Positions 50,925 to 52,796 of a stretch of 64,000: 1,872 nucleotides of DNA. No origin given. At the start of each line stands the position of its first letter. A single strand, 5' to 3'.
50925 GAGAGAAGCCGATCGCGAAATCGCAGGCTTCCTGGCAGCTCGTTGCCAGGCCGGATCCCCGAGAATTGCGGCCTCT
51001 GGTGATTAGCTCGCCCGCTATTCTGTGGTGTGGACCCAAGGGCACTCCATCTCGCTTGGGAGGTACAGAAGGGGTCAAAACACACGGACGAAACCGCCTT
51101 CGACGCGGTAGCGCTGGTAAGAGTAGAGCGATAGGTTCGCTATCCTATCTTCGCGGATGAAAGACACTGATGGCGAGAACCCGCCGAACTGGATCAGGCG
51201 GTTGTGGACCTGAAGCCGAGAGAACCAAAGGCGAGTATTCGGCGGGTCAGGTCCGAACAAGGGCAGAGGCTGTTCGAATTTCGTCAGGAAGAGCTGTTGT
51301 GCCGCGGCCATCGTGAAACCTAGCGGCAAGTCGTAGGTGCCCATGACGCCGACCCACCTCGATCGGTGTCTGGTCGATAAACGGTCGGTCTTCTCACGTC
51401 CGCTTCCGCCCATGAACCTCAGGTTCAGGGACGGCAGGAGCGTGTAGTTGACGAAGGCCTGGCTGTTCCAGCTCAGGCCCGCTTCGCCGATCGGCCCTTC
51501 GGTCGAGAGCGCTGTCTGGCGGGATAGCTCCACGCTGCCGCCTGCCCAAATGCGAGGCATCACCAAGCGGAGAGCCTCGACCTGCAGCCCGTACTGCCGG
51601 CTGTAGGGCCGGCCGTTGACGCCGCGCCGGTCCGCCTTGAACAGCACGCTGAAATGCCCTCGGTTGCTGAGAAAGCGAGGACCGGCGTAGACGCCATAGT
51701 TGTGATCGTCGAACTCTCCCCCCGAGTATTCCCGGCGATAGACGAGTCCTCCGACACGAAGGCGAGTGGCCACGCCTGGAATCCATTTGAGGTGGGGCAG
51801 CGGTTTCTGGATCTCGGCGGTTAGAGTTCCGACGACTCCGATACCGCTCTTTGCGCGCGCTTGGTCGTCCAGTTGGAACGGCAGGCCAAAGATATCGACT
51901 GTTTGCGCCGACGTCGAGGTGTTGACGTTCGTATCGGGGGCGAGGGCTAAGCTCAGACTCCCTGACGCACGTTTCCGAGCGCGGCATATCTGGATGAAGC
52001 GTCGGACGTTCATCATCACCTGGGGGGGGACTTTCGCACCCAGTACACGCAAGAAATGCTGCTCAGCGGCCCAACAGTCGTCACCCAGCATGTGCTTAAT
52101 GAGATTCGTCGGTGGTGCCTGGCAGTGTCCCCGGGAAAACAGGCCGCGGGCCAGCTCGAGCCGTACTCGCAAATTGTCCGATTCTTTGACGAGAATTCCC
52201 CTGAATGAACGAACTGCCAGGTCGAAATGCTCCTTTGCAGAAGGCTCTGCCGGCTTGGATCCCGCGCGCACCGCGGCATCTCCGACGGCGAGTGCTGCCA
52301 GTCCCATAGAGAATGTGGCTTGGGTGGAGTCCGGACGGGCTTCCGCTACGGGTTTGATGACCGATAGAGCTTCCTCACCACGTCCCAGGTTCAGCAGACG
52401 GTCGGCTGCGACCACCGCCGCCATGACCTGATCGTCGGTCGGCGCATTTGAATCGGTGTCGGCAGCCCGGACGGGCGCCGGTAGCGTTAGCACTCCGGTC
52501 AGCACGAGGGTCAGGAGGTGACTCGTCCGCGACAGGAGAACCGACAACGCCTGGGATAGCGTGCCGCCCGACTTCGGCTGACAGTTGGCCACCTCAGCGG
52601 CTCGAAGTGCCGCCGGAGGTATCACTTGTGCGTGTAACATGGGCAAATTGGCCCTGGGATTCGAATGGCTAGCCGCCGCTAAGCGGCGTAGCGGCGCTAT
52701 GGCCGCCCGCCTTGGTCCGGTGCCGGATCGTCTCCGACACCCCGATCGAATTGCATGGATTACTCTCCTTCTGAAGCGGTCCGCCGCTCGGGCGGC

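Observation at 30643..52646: Slam-like translocon with two ~150-kDa repeat-bearing TbpB-fold lipoproteins: candidate new class of Slam-dependent surface lipoproteins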

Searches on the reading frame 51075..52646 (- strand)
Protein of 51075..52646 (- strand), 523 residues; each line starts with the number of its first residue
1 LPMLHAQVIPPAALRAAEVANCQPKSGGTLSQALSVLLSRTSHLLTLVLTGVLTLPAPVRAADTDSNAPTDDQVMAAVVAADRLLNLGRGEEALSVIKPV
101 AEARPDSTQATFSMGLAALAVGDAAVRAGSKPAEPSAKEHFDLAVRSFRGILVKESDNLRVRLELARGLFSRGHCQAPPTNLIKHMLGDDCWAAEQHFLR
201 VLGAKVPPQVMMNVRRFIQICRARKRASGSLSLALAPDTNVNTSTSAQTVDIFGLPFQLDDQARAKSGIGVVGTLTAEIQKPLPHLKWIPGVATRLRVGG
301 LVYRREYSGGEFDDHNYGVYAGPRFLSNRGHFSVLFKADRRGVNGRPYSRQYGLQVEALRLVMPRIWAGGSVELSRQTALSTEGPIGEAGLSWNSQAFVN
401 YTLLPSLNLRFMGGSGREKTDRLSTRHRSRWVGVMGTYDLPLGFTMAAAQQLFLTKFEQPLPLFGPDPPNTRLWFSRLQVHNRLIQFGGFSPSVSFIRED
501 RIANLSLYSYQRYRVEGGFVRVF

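Call 6: search_protein_families(library=pfam, proteins=[window:51075-52646:-], max_evalue=1)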
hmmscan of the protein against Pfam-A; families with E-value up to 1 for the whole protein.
window:51075-52646:- (523 aa): 6 families
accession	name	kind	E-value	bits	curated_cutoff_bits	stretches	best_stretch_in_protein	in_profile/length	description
PF04575.19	SlipAM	-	6.7e-06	26.3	22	1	235-515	9-280/288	Surface lipoprotein assembly modifier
PF24575.1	TPR_Slam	-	0.0039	18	35.2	1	137-171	59-93/104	Surface lipoprotein assembly modifier, N-terminal TPR repeats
PF13432.12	TPR_16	-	0.004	18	32.7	1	80-124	3-47/65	Tetratricopeptide repeat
PF13428.12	TPR_14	-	0.024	15.7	23.5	0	79-112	6-39/44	Tetratricopeptide repeat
PF14559.12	TPR_19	-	0.03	15.1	25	0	80-109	31-60/68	Tetratricopeptide repeat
PF21810.3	DUF6880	-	0.17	11.3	27.3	1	68-108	251-289/472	Family of unknown function (DUF6880)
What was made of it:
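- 51075..52646 (-): Slam / T11SS outer-membrane protein gene, 523-aa ORF from TTG. ATG at 52640 gives 521 aa, identical to P0151. An in-frame TTG at 52547 would give a canonical signal peptide ...LPAPVRA/ADTD. Pfam SlipAM 26.3 bits against GA 22, call 6.
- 51957..52445 (-): Periplasmic N-terminal TPR-like helical domain of the Slam, about residues 68-230. Weak TPR_Slam, TPR_16 and TPR_19 hits, call 6.
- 51078..51944 (-): DUF560/SlipAM beta-barrel domain of the Slam (residues 235-523), ending in Phe. SlipAM match at residues 235-515, profile 9-280 of 288, call 6.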

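Call 7: search_protein_families(library=ncbifam, proteins=[window:51075-52646:-], max_evalue=1)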
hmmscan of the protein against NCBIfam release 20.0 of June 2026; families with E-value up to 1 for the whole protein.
window:51075-52646:- (523 aa): 1 family
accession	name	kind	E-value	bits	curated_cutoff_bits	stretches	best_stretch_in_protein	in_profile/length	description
NF040959.1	MamA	equivalog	0.027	13.9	200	1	83-124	46-87/204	magnetosome protein MamA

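Call 13: find_related_loci(query=window:51075-52643:-, collection=genome_contigs, flank=10000)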
Query window:51075-52643:- (522 aa) in genome_contigs; peptide patterns used: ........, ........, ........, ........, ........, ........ (x = any residue, [..] = any of these).
28 stretches matched a pattern; 4 encode a relative of the query (tblastn E <= 1e-3); 4 distinct loci.
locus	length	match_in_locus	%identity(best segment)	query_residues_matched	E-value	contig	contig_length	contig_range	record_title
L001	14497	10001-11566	77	1-522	0e+0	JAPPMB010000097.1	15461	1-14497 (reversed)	MAG: Bryobacterales bacterium isolate RHO3_bin_36 NODE_5551_length_15461_cov_11.684993, whole genome shotgun sequence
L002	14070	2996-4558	76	2-522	0e+0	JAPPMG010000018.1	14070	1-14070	MAG: Bryobacterales bacterium isolate RHO3_bin_40 NODE_6051_length_14070_cov_45.839529, whole genome shotgun sequence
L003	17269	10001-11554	74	2-522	0e+0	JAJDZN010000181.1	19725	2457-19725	MAG: Bryobacterales bacterium isolate jk18x40bins.51 k141_691060, whole genome shotgun sequence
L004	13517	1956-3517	76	2-522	0e+0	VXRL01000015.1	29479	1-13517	MAG: Terriglobia bacterium isolate SB0664_bin_31 NODE_1053_length_29479_cov_20.341592, whole genome shotgun sequence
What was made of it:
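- Slam orthologues at 74-77% identity lie on Bryobacterales/Terriglobia MAG contigs (call 13).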

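Call 23: search_solved_structures(query=window:51075-52643:-, max_evalue=10, show_alignments=1)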
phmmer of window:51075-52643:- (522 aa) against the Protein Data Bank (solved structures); distinct sequences matched with E-value up to 10: 2.
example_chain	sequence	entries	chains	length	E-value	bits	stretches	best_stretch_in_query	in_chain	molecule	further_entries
8ump_A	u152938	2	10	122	0.19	13.5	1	81-133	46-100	T33-ml35-redesigned-TPR-domain-fold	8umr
7old_Lk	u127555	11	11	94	1.8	10.2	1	207-238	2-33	60S ribosomal protein L38-like protein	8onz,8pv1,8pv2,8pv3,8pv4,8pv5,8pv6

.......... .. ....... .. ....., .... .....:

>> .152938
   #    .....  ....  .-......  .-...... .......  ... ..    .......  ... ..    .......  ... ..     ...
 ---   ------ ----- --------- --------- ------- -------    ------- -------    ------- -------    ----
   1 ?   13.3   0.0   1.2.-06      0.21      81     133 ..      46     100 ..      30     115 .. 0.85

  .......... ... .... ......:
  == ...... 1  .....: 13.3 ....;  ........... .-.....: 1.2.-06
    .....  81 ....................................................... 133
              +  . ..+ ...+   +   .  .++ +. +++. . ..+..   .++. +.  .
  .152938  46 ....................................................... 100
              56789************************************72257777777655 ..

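Call 37: search_protein_families(library=pfam, proteins=[L002:5789-7150:-, L002:807-1448:+, L001:1042-2982:+, L001:4993-7596:+, L001:7857-9368:-, L002:2861-4561:+, L002:7215-11144:-, L003:561-4550:-, L003:12173-13255:+, L004:3732-4745:-], max_evalue=0.01)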
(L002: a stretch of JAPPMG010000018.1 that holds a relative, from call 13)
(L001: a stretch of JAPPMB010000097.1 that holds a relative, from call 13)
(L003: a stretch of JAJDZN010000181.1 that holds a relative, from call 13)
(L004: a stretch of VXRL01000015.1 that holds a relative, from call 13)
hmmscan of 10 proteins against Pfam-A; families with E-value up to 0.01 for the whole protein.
L002:5789-7150:- (453 aa): 3 families
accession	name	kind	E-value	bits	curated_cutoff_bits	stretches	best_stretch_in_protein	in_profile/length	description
PF05598.16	DUF772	-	8.8e-17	61.3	23.1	1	60-132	1-72/74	Transposase domain (DUF772)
PF01609.27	DDE_Tnp_1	-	6.7e-11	42.8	23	1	223-384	25-199/200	Transposase DDE domain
PF13751.12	DDE_Tnp_1_6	-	6.8e-08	33.3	25.1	1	311-387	47-123/125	Transposase DDE domain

L002:807-1448:+ (213 aa): 3 families
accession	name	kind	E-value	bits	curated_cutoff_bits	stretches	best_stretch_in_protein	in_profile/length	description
PF01695.23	IstB_IS21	-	8.1e-34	117.6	24.1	1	58-202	89-233/238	IstB-like ATP binding protein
PF00308.24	Bac_DnaA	-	4.4e-05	24.2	23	1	54-158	27-133/162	Bacterial DnaA ATPAse domain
PF13191.12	AAA_16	-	0.0072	17.3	32.6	0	63-142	26-113/167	AAA ATPase domain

L001:1042-2982:+ (646 aa): 1 family
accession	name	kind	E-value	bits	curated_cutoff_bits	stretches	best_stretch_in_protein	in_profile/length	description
PF07995.17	GSDH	-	7.7e-41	140.9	25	1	55-338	6-277/332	Glucose / Sorbosone dehydrogenase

L001:4993-7596:+ (867 aa): 2 families
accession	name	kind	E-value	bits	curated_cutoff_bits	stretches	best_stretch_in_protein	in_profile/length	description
PF12704.14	MacB_PCD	-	1.4e-33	117.4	27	2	102-309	3-204/207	MacB-like periplasmic core domain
PF02687.27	FtsX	-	4e-20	72.5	25.5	2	347-464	3-119/120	FtsX-like permease C-terminal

L001:7857-9368:- (503 aa): 1 family
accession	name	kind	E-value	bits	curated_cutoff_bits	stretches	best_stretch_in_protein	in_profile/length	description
PF04734.18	Ceramidase_alk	-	3.4e-12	46.2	32.1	1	66-299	2-233/509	Neutral/alkaline non-lysosomal ceramidase, N-terminal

L002:2861-4561:+ (566 aa): 3 families
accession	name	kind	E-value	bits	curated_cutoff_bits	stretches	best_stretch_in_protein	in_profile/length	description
PF04575.19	SlipAM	-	0.00019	21.5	22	1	340-557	66-279/288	Surface lipoprotein assembly modifier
PF24575.1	TPR_Slam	-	0.0005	20.9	35.2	1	181-214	60-93/104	Surface lipoprotein assembly modifier, N-terminal TPR repeats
PF13432.12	TPR_16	-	0.0018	19.1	32.7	0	182-216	11-45/65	Tetratricopeptide repeat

L002:7215-11144:- (1309 aa): 0 families

L003:561-4550:- (1329 aa): 0 families

L003:12173-13255:+ (360 aa): 0 families

L004:3732-4745:- (337 aa): 6 families
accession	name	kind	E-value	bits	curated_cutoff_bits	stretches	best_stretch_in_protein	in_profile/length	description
PF00023.36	Ank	-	2.6e-55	181.7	21.1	6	145-175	2-33/33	Ankyrin repeat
PF12796.13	Ank_2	-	3.4e-53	178.6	27.3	4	18-108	2-90/90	Ankyrin repeats (3 copies)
PF13637.12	Ank_4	-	1.3e-38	130.6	22.7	4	118-165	4-50/50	Ankyrin repeats (many copies)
PF13606.12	Ank_3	-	2.3e-34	113.5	22.3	4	45-69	1-24/30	Ankyrin repeat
PF13857.12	Ank_5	-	1.5e-29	102.2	27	4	37-85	7-56/56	Ankyrin repeats (many copies)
PF24521.3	Ank_KRIT1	-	3.1e-12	46.9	80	1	78-133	46-107/149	KRIT1 ankyrin-repeats domain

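Call 38: predict_structure(protein=window:51075-52643:-)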
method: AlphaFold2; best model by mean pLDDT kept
length: 522 residues; sequences in the alignment: 1
mean_pLDDT: 39.5   pTM: 0.32
mean pLDDT of the five models: 39.5, 34.3, 34.0, 33.4, 32.3
residues with pLDDT >= 90: 11; 70-90: 58; 50-70: 22; < 50: 431
segments of 3 or more residues with pLDDT < 50: 1-27, 29-39, 41-64, 158-522
pLDDT, mean of each block of 10 residues (from residue 1): 36 39 42 46 46 41 63 83 77 91 86 81 69 68 73 49 45 37 41 38 38 40 31 25 33 32 29 26 27 24 25 26 26 28 27 26 25 23 26 25 26 28 29 30 33 30 29 28 25 24 27 32 34
secondary structure, 60 per line:
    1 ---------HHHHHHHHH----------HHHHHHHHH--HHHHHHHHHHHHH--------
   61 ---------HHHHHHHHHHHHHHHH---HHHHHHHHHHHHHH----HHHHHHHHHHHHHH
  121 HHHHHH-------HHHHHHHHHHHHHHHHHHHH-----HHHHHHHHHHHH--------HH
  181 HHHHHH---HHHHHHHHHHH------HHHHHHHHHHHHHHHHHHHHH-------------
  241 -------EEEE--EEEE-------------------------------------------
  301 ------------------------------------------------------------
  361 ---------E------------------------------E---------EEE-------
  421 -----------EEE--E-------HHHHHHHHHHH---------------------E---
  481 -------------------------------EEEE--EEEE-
elements in order: H10-18 H29-37 H40-52 H70-85 H89-102 H107-126 H134-153 H159-170 H179-186 H190-200 H207-227 E248-251 E254-257 E411-413 E432-434 H445-455 E512-515 E518-521
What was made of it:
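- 51957..52445 (-): Helices at pLDDT 70-90 in the otherwise poor model, call 38.
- On Slam / T11SS outer-membrane protein (Pfam PF04575 SlipAM, DUF560): Helices are predicted at residues 70-227 (call 38). The single-sequence AF2 model failed (pLDDT 39.5, call 38).
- No usable structure prediction exists for the Slam (pLDDT 39.5, call 38).
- Tried and rejected: The single-sequence AF2 run of the Slam used up one prediction job and gave an unusable model (call 38).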

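Call 47: find_homologous_proteins(query=window:51075-52643:-, max_evalue=0.001)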
Query window:51075-52643:- (522 aa): 183 proteins with E <= 0.001 among 8000 candidates; the best 120 are listed.
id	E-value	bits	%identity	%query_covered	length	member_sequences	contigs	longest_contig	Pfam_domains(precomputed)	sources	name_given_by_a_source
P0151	0.0e+0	1173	100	100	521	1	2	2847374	PF04575.20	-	-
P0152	0.0e+0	1042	88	100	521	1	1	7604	PF14559.13,PF13432.13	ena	-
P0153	6.4e-287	970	82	100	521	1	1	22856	PF04575.20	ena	-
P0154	6.6e-285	963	81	100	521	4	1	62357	PF04575.20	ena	-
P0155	7.4e-284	960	83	96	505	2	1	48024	-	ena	-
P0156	2.2e-276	935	79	100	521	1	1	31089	-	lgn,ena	-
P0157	2.8e-269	912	77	100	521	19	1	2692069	PF04575.20,PF13432.13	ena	-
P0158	1.3e-267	906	76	100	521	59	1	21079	-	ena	-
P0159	1.3e-264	896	76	100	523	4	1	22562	-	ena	-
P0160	5.6e-252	855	79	91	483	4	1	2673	PF14559.13,PF04575.20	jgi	jgi:hypothetical protein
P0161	4.3e-248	842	76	93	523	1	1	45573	PF14559.13,PF24575.2,PF04575.20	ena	-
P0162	8.5e-248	841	76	93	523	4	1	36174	PF14559.13,PF04575.20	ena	-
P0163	5.2e-246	835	77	91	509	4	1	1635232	PF24575.2,PF04575.20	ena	-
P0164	1.5e-245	834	75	93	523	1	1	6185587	PF04575.20,PF13432.13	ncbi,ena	-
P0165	2.2e-240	817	72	100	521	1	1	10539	-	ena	-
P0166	6.6e-237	805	76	88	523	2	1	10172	PF04575.20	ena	-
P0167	8.5e-237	805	70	97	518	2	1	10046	PF04575.20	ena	-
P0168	9.7e-236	801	70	97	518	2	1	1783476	PF14559.13,PF04575.20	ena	-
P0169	1.0e-234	798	69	100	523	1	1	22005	PF24575.2,PF04575.20,PF13432.13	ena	-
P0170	4.4e-234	796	68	100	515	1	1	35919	PF04575.20,PF13432.13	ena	-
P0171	2.0e-233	794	69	97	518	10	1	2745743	PF04575.20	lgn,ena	-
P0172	1.6e-232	791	73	90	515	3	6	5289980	PF04575.20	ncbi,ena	-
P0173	1.7e-232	791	71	95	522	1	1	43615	PF04575.20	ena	-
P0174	3.1e-232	790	71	96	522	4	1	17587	PF14559.13,PF04575.20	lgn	-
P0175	3.2e-232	790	83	79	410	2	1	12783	PF04575.20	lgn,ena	-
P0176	4.8e-230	782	69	95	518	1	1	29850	PF04575.20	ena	-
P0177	5.4e-230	782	69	100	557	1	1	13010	PF04575.20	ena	-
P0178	6.5e-230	782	72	89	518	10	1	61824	PF14559.13,PF04575.20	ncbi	-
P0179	9.0e-229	778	67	96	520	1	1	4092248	PF04575.20,PF13432.13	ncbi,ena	-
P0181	1.2e-226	771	71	90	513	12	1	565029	PF14559.13,PF04575.20,PF13432.13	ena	-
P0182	1.3e-226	771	69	94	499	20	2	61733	PF14559.13,PF24575.2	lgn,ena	-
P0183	2.0e-226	770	72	89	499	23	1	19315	PF14559.13,PF24575.2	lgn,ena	-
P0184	3.3e-226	770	66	100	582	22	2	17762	PF04575.20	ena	-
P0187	1.9e-224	764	72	89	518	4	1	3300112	PF04575.20,PF13432.13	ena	-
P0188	6.7e-224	762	70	90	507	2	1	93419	PF04575.20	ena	-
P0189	1.9e-223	761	71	88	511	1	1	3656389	PF24575.2,PF04575.20,PF13432.13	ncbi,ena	-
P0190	2.6e-222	757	71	88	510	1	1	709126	PF04575.20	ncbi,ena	-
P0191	3.5e-222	757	67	97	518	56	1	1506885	PF04575.20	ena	-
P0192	9.9e-222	755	71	89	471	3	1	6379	PF04575.20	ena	-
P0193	1.1e-221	755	69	95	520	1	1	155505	PF24575.2,PF04575.20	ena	-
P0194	7.3e-221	752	68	88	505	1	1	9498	PF24575.2,PF04575.20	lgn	-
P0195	1.7e-220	751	69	91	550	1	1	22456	PF04575.20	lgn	-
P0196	2.5e-220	750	69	88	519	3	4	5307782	PF04575.20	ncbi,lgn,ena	-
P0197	4.0e-220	750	71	89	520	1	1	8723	PF04575.20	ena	-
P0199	1.9e-219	748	69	89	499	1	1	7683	PF04575.20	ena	-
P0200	1.6e-218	744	69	88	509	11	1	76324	PF04575.20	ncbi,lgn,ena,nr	ncbi:MAG: surface lipoprotein assembly modifier [Bryobacterales bacterium]|nr:surface lipoprotein as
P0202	9.4e-217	739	69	91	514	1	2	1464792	PF04575.20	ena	-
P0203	1.1e-215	735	69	88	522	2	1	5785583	PF24575.2,PF04575.20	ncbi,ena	-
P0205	1.2e-209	715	66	89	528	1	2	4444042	PF04575.20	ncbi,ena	-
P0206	2.4e-203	694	64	92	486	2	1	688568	PF04575.20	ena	-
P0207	7.8e-201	686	71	79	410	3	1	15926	PF04575.20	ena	-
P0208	1.3e-200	685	65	87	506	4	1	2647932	PF24575.2,PF04575.20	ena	-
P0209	5.8e-198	677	61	92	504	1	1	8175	PF04575.20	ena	-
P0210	4.0e-186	638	61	90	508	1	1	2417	PF04575.20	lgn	-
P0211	2.6e-184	632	60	88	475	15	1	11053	PF04575.20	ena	-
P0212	4.0e-183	628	61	87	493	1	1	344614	PF04575.20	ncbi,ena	-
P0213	5.0e-180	617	74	71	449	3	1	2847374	PF24575.2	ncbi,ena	-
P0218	1.7e-81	292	39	87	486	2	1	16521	PF14559.13,PF04575.20,PF13432.13,PF13428.13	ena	-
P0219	4.6e-81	291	39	86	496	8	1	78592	PF14559.13,PF24575.2,PF04575.20,PF13432.13,PF13428.13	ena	-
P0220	6.7e-80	287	38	86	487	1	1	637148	PF14559.13,PF13414.13,PF04575.20,PF13428.13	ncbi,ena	-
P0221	3.1e-77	278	36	95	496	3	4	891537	PF14559.13,PF04575.20,PF13432.13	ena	-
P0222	6.7e-71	257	37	83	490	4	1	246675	PF04575.20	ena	-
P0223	1.1e-70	257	36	90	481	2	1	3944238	PF04575.20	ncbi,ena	-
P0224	3.2e-70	255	36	86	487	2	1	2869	PF14559.13,PF04575.20,PF13428.13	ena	-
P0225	2.2e-69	253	37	83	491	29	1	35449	PF14559.13,PF04575.20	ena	-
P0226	7.9e-69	251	36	90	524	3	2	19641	PF04575.20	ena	-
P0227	6.2e-68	248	35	92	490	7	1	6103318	PF14559.13,PF04575.20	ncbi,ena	-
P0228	5.0e-67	245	36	93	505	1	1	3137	PF14559.13,PF04575.20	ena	-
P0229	6.2e-67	244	36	86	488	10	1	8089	PF24575.2,PF04575.20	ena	-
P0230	2.7e-65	239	36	92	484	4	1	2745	PF14559.13,PF24575.2,PF04575.20,PF13428.13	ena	-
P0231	1.4e-64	237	34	87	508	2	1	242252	PF04575.20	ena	-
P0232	9.8e-59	217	34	85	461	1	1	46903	PF14559.13,PF04575.20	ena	-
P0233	1.9e-56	210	36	91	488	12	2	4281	PF14559.13,PF04575.20,PF13432.13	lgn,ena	-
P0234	2.6e-56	209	45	53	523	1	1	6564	PF14559.13,PF24575.2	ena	-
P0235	6.5e-50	188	34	84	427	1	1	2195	PF14559.13,PF24575.2,PF16918.12,PF04575.20,PF13432.13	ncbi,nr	ncbi:MAG TPA: surface lipoprotein assembly modifier [Candidatus Omnitrophota bacterium]|nr:surface l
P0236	1.9e-49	187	33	91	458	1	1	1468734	PF04575.20,PF13432.13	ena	-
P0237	4.6e-49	185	33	84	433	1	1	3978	PF14559.13,PF24575.2,PF04575.20,PF00515.35,PF13432.13,PF07719.24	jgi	jgi:tetratricopeptide (TPR) repeat protein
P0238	6.7e-49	185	34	83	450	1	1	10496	PF14559.13,PF04575.20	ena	-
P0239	2.7e-48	183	31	92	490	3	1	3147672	PF14559.13,PF24575.2,PF13505.13,PF04575.20,PF13432.13,PF13428.13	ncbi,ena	-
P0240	1.1e-47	181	34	87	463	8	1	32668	PF14559.13,PF04575.20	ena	-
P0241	3.3e-47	179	30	92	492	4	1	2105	PF14559.13,PF24575.2,PF04575.20,PF13432.13,PF13428.13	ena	-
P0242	4.4e-47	179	33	88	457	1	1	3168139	PF14559.13,PF04575.20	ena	-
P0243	7.3e-47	178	36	84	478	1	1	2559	PF04575.20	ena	-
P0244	2.2e-46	177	33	93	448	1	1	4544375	PF14559.13,PF04575.20,PF13424.13,PF13432.13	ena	-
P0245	2.9e-46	176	33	85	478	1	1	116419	PF14559.13,PF04575.20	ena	-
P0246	8.8e-46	175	33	87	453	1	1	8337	PF14559.13,PF04575.20,PF13432.13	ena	-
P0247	1.0e-44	171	33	85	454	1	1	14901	PF04575.20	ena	-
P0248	4.1e-44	169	32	87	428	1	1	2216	PF24575.2,PF04575.20,PF13432.13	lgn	-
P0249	7.7e-44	168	33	89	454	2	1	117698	PF14559.13,PF04575.20,PF13432.13,PF13428.13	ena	-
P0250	9.9e-44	168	33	89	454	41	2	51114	PF14559.13,PF24575.2,PF04575.20,PF13432.13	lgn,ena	-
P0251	1.1e-43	168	33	83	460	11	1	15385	PF14559.13,PF04575.20,PF13432.13,PF10082.16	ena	-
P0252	1.4e-43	167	33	83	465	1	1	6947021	PF04575.20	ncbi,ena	-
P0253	6.4e-43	165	32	90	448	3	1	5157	PF14559.13,PF04575.20,PF13424.13,PF13432.13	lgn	-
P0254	3.4e-42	163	32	85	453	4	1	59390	PF14559.13,PF04575.20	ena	-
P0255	7.5e-42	162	34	84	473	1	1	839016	PF04575.20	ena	-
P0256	1.7e-41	161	33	84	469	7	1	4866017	PF14559.13,PF04575.20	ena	-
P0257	2.2e-41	160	33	91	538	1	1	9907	PF14559.13,PF04575.20,PF13432.13,PF13428.13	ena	-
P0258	7.0e-41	158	34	84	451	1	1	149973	PF04575.20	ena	-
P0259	1.1e-40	158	30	88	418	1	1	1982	PF14559.13,PF24575.2,PF23914.2,PF11059.15,PF04575.20,PF13432.13,PF13428.13,PF07719.24,PF13174.13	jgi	jgi:tetratricopeptide (TPR) repeat protein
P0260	1.1e-40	158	32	92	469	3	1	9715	PF04575.20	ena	-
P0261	1.4e-40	157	29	91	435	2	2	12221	PF14559.13,PF24575.2,PF23914.2,PF11059.15,PF04575.20,PF13432.13,PF13428.13,PF07719.24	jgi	jgi:tetratricopeptide (TPR) repeat protein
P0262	2.6e-40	157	34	84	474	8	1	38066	PF04575.20,PF13432.13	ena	-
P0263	3.9e-40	156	32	85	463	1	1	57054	PF14559.13,PF04575.20,PF13432.13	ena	-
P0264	5.6e-40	155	34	84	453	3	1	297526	PF04575.20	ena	-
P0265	1.6e-39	154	30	86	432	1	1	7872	PF14559.13,PF24575.2,PF23914.2,PF04575.20,PF00515.35,PF13432.13,PF13428.13,PF13181.13,PF07719.24,PF13174.13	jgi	jgi:tetratricopeptide (TPR) repeat protein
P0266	2.2e-39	153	30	92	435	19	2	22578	PF14559.13,PF24575.2,PF23914.2,PF11059.15,PF04575.20,PF13432.13,PF13428.13,PF07719.24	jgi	jgi:tetratricopeptide (TPR) repeat protein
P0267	3.2e-39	153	31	81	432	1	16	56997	PF14559.13,PF24575.2,PF04575.20,PF13432.13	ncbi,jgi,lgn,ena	-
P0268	4.5e-39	153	31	74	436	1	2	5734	PF14559.13,PF24575.2,PF23914.2,PF04575.20,PF12895.14,PF13432.13,PF13428.13,PF13174.13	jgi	jgi:outer membrane protein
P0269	5.3e-39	152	29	91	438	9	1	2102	PF14559.13,PF24575.2,PF23914.2,PF04575.20,PF12895.14,PF13176.13,PF13432.13,PF13428.13,PF07719.24,PF13174.13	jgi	jgi:tetratricopeptide (TPR) repeat protein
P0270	7.3e-39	152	30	90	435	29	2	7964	PF14559.13,PF24575.2,PF23914.2,PF04575.20,PF13432.13,PF13428.13,PF14561.13,PF07719.24,PF13174.13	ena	-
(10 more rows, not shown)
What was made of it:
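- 51075..52646 (-): 100% identical database protein P0151 carrying PF04575, call 47.
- A second Slam-like protein (P0213) lists a longest contig of the same length as the window's genome contig (call 47).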
